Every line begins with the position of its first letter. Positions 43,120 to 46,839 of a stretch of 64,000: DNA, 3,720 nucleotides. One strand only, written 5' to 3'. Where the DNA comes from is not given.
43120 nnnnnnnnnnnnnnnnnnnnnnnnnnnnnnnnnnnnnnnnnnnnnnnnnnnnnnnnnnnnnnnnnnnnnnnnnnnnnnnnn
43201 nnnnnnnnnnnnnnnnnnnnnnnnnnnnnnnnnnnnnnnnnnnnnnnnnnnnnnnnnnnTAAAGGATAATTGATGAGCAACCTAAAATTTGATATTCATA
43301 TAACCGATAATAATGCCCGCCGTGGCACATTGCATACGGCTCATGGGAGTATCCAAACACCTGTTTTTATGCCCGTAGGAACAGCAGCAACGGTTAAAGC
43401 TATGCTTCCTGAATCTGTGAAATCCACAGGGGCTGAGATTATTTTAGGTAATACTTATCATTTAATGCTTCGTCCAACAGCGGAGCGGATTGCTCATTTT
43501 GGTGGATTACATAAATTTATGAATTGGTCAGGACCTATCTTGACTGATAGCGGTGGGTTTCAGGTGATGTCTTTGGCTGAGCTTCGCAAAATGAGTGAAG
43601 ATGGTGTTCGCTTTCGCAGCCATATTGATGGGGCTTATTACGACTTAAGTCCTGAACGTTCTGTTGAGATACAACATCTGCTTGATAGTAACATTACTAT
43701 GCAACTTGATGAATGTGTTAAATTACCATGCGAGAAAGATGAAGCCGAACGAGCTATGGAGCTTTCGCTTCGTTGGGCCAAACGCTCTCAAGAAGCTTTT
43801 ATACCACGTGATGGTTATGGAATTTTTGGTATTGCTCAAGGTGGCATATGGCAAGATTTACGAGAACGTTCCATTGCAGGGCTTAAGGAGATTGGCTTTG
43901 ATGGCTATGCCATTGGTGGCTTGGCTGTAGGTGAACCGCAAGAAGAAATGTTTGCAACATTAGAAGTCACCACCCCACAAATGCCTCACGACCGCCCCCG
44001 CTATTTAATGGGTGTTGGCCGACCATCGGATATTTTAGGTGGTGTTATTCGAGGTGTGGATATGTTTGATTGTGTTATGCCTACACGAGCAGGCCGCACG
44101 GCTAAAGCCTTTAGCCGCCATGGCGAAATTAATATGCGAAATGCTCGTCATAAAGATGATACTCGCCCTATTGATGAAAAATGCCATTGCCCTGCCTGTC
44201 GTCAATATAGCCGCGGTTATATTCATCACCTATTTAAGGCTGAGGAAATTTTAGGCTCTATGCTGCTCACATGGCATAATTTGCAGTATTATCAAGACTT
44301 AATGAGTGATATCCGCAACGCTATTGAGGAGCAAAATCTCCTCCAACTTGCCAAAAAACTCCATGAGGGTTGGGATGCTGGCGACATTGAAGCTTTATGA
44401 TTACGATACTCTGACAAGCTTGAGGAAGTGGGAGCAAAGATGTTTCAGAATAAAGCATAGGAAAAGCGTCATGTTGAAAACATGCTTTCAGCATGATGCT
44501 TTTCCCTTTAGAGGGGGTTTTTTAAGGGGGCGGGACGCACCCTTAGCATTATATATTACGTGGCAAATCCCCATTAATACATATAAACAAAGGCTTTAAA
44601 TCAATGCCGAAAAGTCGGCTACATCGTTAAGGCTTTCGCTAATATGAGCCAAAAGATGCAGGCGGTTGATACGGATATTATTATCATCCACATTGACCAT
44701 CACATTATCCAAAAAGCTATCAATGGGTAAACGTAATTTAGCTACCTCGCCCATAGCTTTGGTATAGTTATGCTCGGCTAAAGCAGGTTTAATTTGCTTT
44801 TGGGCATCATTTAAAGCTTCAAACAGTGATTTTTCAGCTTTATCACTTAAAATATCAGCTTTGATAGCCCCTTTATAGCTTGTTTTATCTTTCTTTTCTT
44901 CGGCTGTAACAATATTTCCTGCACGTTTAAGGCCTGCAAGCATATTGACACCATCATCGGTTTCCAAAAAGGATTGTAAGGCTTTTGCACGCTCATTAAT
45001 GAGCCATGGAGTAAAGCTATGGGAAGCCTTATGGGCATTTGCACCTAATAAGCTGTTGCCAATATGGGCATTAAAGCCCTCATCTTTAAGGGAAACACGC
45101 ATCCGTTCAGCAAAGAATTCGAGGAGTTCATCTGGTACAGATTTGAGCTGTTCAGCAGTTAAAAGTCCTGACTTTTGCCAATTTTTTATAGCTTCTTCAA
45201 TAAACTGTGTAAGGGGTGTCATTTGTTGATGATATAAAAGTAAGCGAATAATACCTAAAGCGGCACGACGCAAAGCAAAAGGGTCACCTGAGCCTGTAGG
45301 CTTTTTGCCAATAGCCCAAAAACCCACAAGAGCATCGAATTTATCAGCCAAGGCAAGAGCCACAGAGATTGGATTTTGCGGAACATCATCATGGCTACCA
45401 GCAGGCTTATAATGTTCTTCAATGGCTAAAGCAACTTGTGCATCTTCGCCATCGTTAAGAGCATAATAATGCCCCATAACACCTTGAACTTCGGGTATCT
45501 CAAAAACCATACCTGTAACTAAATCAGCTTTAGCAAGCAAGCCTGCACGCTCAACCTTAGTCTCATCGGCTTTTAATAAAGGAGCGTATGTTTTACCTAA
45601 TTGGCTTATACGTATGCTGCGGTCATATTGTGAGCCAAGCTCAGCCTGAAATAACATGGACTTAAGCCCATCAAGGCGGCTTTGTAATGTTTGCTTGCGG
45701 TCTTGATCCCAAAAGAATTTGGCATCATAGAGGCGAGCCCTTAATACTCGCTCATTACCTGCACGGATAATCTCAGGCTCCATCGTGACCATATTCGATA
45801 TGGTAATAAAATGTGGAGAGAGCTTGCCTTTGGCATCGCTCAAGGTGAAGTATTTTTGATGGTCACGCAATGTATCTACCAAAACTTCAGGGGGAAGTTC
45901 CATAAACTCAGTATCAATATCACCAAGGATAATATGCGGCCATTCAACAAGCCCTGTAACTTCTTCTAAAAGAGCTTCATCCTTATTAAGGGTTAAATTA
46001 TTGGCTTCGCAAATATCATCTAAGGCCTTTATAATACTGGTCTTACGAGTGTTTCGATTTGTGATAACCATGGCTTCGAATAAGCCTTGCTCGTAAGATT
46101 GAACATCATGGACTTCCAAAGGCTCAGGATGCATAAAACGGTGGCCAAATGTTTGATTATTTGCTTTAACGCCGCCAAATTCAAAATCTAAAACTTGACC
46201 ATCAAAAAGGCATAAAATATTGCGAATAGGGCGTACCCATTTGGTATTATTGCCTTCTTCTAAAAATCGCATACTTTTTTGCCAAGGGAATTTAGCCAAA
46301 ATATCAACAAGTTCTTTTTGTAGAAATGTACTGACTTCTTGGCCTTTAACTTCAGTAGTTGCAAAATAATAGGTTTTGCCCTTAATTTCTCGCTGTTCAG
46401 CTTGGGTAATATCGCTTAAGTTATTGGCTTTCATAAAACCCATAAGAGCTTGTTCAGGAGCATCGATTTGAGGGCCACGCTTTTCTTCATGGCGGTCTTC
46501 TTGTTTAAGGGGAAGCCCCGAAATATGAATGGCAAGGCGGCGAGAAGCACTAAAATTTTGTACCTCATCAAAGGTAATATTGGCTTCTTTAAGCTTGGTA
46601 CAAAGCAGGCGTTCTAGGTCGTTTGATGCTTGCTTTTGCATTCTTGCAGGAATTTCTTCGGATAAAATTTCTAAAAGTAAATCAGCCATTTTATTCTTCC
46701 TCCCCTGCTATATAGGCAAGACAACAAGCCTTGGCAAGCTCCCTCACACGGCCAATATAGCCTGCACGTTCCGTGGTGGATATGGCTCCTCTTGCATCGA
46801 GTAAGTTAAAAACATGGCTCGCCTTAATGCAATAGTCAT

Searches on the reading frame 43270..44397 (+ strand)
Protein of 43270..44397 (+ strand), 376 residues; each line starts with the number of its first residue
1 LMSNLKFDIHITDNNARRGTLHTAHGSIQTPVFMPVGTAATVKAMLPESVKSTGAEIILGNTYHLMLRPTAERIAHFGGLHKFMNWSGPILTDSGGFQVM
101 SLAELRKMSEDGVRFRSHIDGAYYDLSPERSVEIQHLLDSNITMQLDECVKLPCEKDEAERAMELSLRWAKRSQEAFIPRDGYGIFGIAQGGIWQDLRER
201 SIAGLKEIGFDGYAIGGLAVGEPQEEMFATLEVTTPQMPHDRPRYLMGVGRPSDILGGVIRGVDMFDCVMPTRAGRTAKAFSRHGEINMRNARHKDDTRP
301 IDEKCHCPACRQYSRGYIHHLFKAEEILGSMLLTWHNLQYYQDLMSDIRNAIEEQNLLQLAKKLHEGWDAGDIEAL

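Call 9: search_protein_families(library=pfam, proteins=[window:43270-44397:+])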
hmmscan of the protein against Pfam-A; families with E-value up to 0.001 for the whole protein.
window:43270-44397:+ (376 aa): 1 family
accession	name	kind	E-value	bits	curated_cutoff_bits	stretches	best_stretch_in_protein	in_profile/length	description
PF01702.25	TGT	-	2.4e-156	520.7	26.3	1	15-366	2-353/357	Queuine tRNA-ribosyltransferase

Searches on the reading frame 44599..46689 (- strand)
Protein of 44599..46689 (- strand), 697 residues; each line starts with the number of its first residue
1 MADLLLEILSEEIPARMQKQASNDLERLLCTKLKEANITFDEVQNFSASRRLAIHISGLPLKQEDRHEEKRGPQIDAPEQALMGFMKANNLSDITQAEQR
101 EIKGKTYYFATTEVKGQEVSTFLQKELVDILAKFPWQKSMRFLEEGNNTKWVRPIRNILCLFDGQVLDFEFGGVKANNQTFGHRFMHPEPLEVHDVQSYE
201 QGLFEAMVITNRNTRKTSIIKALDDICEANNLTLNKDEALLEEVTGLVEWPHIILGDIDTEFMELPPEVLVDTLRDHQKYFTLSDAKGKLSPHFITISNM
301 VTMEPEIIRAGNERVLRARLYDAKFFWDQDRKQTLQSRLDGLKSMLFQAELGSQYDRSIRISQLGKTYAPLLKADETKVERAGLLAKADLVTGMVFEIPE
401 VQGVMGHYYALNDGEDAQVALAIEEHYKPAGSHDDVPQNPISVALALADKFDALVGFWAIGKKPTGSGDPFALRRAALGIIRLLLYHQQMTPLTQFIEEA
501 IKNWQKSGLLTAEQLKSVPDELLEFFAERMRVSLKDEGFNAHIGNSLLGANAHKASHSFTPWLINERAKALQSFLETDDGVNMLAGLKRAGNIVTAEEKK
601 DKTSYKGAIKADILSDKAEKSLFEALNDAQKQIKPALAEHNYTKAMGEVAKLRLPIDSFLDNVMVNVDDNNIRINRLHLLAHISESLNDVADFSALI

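Call 9: search_protein_families(library=pfam, proteins=[window:44599-46689:-])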
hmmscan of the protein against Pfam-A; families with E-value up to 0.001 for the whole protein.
window:44599-46689:- (697 aa): 2 families
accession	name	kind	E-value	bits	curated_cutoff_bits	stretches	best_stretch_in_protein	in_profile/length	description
PF02092.22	tRNA_synt_2f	-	1.9e-185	618.3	29.2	1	4-546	1-533/536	Glycyl-tRNA synthetase beta subunit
PF05746.21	DALR_1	-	1.8e-08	34.9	22.3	1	587-688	5-103/117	DALR anticodon binding domain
